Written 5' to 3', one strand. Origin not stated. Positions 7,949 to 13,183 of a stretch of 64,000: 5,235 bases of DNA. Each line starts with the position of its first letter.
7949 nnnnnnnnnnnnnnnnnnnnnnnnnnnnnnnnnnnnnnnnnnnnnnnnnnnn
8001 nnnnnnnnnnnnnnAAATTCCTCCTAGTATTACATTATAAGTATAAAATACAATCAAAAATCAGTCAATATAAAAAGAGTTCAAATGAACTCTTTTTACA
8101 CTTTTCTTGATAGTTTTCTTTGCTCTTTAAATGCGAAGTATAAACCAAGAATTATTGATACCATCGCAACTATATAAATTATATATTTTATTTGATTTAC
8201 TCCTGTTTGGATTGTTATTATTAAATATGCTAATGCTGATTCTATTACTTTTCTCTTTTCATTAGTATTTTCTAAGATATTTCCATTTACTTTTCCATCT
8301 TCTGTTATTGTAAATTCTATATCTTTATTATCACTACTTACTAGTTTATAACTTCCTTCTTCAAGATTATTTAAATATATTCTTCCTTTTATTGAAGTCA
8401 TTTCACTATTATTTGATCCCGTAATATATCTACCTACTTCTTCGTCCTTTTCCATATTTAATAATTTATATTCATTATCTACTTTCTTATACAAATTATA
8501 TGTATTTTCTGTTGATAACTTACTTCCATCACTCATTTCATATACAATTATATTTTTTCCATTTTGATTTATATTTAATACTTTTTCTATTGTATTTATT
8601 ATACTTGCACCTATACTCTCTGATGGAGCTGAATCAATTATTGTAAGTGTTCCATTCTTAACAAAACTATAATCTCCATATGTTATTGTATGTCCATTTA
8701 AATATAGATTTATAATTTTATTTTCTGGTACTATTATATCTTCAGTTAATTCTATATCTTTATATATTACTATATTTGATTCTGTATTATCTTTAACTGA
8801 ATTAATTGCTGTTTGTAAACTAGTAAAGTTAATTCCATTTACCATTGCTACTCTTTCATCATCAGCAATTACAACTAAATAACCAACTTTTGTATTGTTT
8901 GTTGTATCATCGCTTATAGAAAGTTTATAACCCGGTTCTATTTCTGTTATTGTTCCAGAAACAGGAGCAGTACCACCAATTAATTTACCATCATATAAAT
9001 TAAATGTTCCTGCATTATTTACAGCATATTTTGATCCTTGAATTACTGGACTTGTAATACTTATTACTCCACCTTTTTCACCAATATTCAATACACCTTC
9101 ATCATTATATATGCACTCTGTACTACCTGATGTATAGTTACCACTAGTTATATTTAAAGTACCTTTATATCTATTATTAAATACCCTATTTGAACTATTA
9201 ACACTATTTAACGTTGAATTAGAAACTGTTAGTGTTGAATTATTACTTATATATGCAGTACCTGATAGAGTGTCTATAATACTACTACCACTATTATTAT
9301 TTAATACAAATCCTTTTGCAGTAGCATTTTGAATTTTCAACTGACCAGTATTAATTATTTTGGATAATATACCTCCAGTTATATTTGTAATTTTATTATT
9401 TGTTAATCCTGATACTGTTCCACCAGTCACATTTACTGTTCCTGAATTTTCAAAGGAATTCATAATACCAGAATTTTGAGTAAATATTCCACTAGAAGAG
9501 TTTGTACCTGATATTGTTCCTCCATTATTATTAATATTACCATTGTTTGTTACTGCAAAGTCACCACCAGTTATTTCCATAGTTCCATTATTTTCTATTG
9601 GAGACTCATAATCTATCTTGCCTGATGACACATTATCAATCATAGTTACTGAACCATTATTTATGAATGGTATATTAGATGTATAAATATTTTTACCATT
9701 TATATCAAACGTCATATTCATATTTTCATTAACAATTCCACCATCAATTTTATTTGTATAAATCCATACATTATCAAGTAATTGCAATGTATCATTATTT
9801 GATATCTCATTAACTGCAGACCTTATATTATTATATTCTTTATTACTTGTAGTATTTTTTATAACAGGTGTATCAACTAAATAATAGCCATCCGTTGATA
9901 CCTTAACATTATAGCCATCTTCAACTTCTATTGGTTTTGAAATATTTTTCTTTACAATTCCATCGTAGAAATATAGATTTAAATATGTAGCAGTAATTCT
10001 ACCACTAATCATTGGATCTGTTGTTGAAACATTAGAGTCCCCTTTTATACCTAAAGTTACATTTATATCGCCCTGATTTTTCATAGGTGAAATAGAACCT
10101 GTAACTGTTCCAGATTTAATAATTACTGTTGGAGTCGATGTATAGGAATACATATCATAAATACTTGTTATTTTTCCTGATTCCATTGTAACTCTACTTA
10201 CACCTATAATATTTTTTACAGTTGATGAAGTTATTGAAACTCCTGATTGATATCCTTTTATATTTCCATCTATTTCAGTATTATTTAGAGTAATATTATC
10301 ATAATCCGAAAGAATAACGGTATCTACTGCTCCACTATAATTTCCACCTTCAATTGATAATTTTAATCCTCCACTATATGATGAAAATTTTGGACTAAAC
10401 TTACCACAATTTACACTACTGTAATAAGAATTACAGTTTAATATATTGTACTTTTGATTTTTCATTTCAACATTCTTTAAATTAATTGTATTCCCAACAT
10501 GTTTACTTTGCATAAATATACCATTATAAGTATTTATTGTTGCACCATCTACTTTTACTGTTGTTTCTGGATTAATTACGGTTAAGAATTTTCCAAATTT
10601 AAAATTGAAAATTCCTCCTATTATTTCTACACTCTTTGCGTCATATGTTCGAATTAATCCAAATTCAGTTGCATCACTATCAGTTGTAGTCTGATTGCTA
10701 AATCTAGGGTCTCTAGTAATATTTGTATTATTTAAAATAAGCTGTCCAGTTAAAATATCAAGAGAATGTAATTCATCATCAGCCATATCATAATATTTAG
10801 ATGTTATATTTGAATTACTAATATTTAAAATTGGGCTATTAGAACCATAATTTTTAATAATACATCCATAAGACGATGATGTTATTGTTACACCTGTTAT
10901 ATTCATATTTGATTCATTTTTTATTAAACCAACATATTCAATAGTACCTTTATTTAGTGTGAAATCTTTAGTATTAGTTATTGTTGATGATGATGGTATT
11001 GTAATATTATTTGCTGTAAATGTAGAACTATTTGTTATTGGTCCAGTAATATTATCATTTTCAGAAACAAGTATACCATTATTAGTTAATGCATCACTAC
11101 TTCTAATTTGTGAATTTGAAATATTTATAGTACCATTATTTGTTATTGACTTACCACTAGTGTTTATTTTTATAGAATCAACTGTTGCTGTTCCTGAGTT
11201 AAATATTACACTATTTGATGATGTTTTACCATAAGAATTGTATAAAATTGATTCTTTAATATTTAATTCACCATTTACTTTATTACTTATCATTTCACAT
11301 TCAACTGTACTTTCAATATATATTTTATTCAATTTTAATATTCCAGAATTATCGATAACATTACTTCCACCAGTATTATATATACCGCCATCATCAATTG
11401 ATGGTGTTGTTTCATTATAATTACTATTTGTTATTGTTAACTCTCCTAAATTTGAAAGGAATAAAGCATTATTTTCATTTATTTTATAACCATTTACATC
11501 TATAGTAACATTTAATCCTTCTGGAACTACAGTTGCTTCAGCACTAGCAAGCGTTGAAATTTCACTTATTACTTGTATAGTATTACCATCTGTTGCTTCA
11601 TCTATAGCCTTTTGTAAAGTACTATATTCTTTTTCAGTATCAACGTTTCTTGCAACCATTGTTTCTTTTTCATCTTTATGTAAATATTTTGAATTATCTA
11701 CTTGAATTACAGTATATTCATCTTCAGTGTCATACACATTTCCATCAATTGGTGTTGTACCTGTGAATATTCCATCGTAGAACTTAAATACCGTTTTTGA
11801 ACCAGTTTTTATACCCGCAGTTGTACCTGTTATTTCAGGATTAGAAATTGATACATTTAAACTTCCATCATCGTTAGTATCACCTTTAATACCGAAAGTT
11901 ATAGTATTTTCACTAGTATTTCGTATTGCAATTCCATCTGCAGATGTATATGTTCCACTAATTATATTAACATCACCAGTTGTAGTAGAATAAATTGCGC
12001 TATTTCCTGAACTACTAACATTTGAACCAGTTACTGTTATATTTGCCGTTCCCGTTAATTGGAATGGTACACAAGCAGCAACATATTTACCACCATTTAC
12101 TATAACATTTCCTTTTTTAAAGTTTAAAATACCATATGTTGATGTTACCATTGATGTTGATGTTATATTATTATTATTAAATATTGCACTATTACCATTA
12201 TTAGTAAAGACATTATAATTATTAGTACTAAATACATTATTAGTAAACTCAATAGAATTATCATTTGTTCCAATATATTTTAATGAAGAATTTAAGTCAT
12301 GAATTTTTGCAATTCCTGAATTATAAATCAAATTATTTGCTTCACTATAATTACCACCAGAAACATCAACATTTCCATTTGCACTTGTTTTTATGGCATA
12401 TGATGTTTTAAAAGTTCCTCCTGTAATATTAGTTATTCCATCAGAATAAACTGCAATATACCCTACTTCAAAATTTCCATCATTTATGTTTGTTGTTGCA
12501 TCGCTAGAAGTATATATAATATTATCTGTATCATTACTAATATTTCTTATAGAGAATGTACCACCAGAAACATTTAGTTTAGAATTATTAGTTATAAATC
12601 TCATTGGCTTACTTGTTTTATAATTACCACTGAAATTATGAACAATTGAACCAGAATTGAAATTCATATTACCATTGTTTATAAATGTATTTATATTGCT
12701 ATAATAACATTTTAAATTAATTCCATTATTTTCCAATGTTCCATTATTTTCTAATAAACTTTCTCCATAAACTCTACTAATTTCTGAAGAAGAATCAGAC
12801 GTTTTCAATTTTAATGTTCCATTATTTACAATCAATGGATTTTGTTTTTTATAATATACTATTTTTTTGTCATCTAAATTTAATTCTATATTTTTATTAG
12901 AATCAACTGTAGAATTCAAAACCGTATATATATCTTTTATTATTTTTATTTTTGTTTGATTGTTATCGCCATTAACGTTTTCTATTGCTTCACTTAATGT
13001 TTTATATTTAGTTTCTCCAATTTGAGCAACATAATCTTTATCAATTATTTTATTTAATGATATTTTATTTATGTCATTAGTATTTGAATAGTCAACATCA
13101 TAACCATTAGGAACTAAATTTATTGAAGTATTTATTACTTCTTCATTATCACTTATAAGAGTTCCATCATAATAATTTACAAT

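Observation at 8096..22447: A 14.3-kb gene encoding a 4783-aa modular surface protein with an unusual domain mix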

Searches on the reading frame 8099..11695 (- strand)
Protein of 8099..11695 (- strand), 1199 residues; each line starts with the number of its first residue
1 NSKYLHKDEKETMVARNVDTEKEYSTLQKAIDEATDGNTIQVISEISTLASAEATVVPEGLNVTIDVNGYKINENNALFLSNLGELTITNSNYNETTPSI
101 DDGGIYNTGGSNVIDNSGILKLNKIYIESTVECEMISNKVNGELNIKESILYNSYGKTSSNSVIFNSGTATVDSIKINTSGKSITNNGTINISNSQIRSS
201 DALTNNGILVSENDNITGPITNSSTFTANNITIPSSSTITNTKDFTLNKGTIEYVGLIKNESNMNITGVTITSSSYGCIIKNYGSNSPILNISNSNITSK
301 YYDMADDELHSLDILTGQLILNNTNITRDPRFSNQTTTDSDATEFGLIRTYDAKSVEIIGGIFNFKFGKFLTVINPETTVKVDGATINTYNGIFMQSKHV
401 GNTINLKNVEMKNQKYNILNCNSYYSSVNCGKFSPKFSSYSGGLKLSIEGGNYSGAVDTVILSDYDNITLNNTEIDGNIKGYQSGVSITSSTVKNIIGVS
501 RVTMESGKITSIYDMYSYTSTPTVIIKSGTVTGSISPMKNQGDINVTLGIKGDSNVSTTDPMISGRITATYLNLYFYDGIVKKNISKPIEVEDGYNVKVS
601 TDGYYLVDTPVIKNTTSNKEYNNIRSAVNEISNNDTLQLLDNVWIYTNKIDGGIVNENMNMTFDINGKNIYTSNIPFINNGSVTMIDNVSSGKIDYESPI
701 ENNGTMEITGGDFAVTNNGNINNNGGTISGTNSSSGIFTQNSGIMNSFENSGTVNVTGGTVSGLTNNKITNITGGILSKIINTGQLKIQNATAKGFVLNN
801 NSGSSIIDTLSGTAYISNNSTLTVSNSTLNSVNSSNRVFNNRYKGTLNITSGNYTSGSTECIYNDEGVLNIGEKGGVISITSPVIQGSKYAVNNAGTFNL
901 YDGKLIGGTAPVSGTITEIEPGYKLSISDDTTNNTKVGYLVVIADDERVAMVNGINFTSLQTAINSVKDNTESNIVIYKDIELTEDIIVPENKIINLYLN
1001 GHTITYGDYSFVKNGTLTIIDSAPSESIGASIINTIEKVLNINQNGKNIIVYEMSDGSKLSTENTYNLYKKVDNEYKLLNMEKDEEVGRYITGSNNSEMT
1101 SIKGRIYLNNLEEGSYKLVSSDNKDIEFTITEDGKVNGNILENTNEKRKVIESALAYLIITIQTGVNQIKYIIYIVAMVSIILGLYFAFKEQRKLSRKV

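Call 34: search_protein_representatives(protein=window:8099-11695:-)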
Query: 1199 residues. Proteins with E-value up to 0.001 (for the whole library): 535; up to 1e-10: 314; up to 1e-30: 97. The best 150 are listed.
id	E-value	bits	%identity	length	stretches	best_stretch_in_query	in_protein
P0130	0.0e+00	2424.1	79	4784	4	1-1199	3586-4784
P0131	6.5e-192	656.9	37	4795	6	12-1197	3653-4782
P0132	1.6e-167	576.1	42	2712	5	469-1199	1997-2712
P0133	6.4e-140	484.7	36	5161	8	813-1189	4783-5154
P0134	2.3e-102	360.4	35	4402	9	712-1194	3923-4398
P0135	2.5e-96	340.4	35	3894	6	703-1194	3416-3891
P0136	2.9e-96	340.2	36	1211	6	673-1191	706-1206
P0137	5.2e-95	336.0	38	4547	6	520-1190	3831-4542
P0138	8.0e-90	318.9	43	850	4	702-1190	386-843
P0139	1.9e-89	317.6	39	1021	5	699-1189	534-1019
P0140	1.3e-88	314.8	37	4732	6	810-1190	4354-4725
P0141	7.1e-87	309.1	50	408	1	833-1194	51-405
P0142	3.4e-82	293.6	43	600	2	863-1194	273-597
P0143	5.3e-79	283.0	40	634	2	709-1194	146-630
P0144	2.6e-77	277.4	36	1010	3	714-1194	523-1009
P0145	2.4e-75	270.9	36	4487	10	679-1192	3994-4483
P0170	3.3e-57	210.9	33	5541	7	685-1191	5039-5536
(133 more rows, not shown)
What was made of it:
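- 535 representatives match at E<=1e-3 and 97 at E<=1e-30 (call 34).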

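Call 56: find_encoding_contigs(protein=P0131, flank=10000, max_places=3)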
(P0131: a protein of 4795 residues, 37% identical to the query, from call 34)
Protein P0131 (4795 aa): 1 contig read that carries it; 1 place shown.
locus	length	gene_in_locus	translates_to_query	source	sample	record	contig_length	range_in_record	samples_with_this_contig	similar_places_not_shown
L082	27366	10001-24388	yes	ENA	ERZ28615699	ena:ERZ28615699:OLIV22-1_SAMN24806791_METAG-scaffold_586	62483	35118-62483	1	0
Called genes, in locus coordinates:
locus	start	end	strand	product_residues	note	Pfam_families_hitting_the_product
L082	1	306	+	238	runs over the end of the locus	PF20772:TACO1_YebC_N, PF01709:Transcrip_reg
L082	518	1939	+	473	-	-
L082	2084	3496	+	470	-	PF02557:VanY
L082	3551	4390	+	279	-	-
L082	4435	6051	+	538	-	PF01368:DHH, PF00571:CBS (weak), PF07085:DRTGG, PF02833:DHHA2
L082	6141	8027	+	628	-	-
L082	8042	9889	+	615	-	-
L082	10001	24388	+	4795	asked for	PF13620:CarboxypepD_reg, PF17210:SdrD_B (weak), PF09479:Flg_new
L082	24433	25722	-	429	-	PF01610:DDE_Tnp_ISL3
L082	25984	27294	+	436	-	-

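Call 57: find_encoding_contigs(protein=P0133, flank=10000, max_places=2)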
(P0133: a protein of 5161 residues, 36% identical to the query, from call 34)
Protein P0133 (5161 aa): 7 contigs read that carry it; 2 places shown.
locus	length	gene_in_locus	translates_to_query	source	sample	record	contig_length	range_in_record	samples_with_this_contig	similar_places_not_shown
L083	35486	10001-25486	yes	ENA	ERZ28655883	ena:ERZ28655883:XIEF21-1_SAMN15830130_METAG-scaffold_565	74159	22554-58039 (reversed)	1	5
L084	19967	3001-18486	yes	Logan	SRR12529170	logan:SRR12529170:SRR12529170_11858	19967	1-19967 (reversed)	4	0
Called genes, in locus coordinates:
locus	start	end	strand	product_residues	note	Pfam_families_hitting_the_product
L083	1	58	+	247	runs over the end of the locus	-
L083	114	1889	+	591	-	PF09479:Flg_new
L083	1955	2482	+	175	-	PF04167:DUF402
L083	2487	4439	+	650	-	PF00270:DEAD (faint), PF04851:ResIII, PF17757:UvrB_inter, PF27431:UvrB_3rd, PF00271:Helicase_C, PF12344:UvrB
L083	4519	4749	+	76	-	-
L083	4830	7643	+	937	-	PF00005:ABC_tran (faint), PF02463:SMC_N (faint), PF03193:RsgA_GTPase (faint), PF13191:AAA_16 (faint), PF13304:AAA_21 (faint), PF13555:AAA_29 (faint), PF17760:UvrA_inter, PF17755:UvrA_DNA-bind, +2 more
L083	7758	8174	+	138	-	PF04020:Phage_holin_4_2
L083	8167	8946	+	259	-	PF01790:LGT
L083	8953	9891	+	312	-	PF10298:WhiA_N, PF14528:LAGLIDADG_3 (faint), PF14527:LAGLIDADG_WhiA, PF02650:HTH_WhiA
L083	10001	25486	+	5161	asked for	PF13620:CarboxypepD_reg, PF22904:NOMO1-like_2nd (faint), PF09479:Flg_new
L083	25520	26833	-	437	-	PF02388:FemAB, PF13480:Acetyltransf_6 (faint)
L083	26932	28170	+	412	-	PF03952:Enolase_N, PF00113:Enolase_C, PF13378:MR_MLE_C (weak)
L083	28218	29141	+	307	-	PF01699:Na_Ca_ex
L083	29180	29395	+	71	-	PF03840:SecG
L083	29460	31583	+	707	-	PF08206:OB_RNB, PF17876:CSD2, PF00773:RNB, PF00575:S1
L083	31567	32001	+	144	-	PF01668:SmpB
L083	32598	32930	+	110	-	-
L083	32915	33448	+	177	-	-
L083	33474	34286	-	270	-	-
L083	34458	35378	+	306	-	-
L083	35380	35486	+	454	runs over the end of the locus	-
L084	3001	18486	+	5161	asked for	PF13620:CarboxypepD_reg, PF22904:NOMO1-like_2nd (faint), PF09479:Flg_new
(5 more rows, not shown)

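Call 58: find_encoding_contigs(protein=P0145, flank=10000, max_places=2)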
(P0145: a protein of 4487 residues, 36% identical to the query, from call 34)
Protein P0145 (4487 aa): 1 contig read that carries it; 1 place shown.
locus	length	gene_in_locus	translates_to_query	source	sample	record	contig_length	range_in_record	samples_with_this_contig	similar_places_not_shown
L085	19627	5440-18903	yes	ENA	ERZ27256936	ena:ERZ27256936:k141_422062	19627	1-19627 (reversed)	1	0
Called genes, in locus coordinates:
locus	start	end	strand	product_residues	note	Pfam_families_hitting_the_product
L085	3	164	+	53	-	?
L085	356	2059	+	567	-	PF17802:SpaA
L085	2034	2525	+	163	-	PF04203:Sortase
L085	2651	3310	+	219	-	PF00072:Response_reg, PF00486:Trans_reg_C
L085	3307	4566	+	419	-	PF00512:HisKA (weak), PF02518:HATPase_c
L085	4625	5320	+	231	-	-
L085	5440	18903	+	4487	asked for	PF13620:CarboxypepD_reg, PF22904:NOMO1-like_2nd (weak), PF09479:Flg_new, PF18998:Flg_new_2 (weak), PF09479:Flg_new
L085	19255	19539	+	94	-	-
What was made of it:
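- On LPXTG/sortase-anchored surface protein: A sortase lies near family member P0145 (call 58).
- A sortase gene lies 3 kb from one family member (call 58). Sortases exist in relatives (call 58).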

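Call 59: find_encoding_contigs(protein=P0170, flank=10000, max_places=2)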
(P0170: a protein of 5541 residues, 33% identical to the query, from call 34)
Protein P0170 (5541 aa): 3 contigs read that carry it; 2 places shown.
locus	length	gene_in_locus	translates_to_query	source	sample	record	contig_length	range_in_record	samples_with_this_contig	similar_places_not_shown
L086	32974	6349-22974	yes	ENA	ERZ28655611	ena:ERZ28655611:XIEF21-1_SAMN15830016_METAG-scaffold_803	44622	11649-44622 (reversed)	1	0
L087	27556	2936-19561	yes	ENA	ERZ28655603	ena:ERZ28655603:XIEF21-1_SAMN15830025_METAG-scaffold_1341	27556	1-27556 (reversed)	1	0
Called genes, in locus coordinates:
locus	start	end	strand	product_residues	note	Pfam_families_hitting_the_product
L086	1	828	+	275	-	?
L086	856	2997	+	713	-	PF13328:HD_4, PF01966:HD (weak), PF04607:RelA_SpoT, PF02824:TGS, PF19296:RelA_AH (weak), PF28438:RelA_RIS, PF13291:ACT_4 (weak)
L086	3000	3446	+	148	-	PF02580:Tyr_Deacylase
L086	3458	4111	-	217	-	-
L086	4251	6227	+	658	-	-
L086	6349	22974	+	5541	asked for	PF13620:CarboxypepD_reg, PF22904:NOMO1-like_2nd (faint), PF09479:Flg_new (weak), PF18998:Flg_new_2 (faint), PF09479:Flg_new, PF12810:ALK_LTK_GRD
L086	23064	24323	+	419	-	PF13393:tRNA-synt_His, PF00587:tRNA-synt_2b, PF03129:HGTP_anticodon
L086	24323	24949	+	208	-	PF00730:HhH-GPD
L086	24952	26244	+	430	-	PF01336:tRNA_anti-codon, PF00152:tRNA-synt_2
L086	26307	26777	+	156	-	-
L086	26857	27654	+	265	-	-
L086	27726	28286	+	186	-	PF13189:Cytidylate_kin2, PF13238:AAA_18, PF13207:AAA_17, PF02224:Cytidylate_kin (weak)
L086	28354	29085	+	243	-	-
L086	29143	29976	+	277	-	PF11449:ArsP_2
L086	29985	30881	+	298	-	-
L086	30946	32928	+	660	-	PF03412:Peptidase_C39, PF00664:ABC_membrane, PF00005:ABC_tran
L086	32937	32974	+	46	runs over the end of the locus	-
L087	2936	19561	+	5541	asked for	PF13620:CarboxypepD_reg, PF22904:NOMO1-like_2nd (faint), PF09479:Flg_new (weak), PF18998:Flg_new_2 (faint), PF09479:Flg_new, PF12810:ALK_LTK_GRD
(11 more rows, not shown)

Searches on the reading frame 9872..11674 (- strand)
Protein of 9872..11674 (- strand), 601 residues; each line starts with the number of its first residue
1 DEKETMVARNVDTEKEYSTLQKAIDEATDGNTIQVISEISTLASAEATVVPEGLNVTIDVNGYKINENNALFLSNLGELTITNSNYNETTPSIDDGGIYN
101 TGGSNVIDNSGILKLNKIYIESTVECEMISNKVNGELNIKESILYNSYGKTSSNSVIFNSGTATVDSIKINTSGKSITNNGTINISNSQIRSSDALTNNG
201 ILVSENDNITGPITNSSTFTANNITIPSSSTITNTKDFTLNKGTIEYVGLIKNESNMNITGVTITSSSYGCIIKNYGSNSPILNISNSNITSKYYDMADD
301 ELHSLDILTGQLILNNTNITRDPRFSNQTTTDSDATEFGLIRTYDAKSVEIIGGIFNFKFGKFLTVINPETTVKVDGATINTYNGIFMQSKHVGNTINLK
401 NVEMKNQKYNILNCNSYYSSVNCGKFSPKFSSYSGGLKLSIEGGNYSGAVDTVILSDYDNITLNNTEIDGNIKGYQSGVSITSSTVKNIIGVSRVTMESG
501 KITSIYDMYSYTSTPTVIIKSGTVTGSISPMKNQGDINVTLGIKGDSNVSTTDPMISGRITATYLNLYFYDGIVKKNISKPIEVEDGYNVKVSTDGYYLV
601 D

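Call 82: search_protein_families(library=pfam, proteins=[window:9872-11674:-], max_evalue=1)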
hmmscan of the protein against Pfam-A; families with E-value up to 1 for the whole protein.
window:9872-11674:- (601 aa): 0 families

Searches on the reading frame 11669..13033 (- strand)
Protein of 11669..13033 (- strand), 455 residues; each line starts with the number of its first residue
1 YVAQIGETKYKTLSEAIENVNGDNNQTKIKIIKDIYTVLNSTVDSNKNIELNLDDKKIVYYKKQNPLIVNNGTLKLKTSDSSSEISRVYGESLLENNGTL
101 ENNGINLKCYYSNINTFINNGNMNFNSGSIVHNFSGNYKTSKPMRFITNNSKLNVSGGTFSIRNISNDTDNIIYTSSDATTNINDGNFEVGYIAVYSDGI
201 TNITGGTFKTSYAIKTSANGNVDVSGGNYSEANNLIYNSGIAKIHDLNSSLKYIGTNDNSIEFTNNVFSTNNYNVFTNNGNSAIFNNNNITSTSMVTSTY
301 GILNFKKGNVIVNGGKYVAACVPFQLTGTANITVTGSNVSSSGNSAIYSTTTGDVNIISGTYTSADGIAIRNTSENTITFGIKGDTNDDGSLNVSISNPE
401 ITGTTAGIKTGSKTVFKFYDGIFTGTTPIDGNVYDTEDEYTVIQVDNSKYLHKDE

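Call 14: search_protein_families(library=pfam, proteins=[window:11669-13033:-], max_evalue=10)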
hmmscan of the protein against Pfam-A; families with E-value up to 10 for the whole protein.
seq(455 aa): 1 family
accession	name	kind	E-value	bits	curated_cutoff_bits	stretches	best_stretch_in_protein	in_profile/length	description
PF13336.12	AcetylCoA_hyd_C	-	0.6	10.5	23.7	1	329-370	41-82/154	Acetyl-CoA hydrolase/transferase C-terminal domain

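Call 22: find_homologous_proteins(query=window:11669-13033:-, max_evalue=0.001)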
Query seq(455 aa) (455 aa): 8 proteins with E <= 0.001 among 8000 candidates.
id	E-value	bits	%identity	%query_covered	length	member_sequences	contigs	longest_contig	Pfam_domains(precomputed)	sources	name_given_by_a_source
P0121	2.2e-8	52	30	97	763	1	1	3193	-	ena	-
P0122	2.7e-7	48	37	19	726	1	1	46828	PF09479.17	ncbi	-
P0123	9.9e-7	46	35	19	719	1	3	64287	PF09479.17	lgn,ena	-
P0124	1.4e-6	46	35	19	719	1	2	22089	PF09479.17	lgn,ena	-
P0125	1.5e-6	46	37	19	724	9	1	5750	PF09479.17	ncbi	-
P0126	4.3e-6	44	31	41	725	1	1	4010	PF09479.17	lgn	-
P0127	6.6e-6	44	36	21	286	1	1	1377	-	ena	-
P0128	7.5e-4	37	38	19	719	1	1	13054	PF09479.17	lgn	-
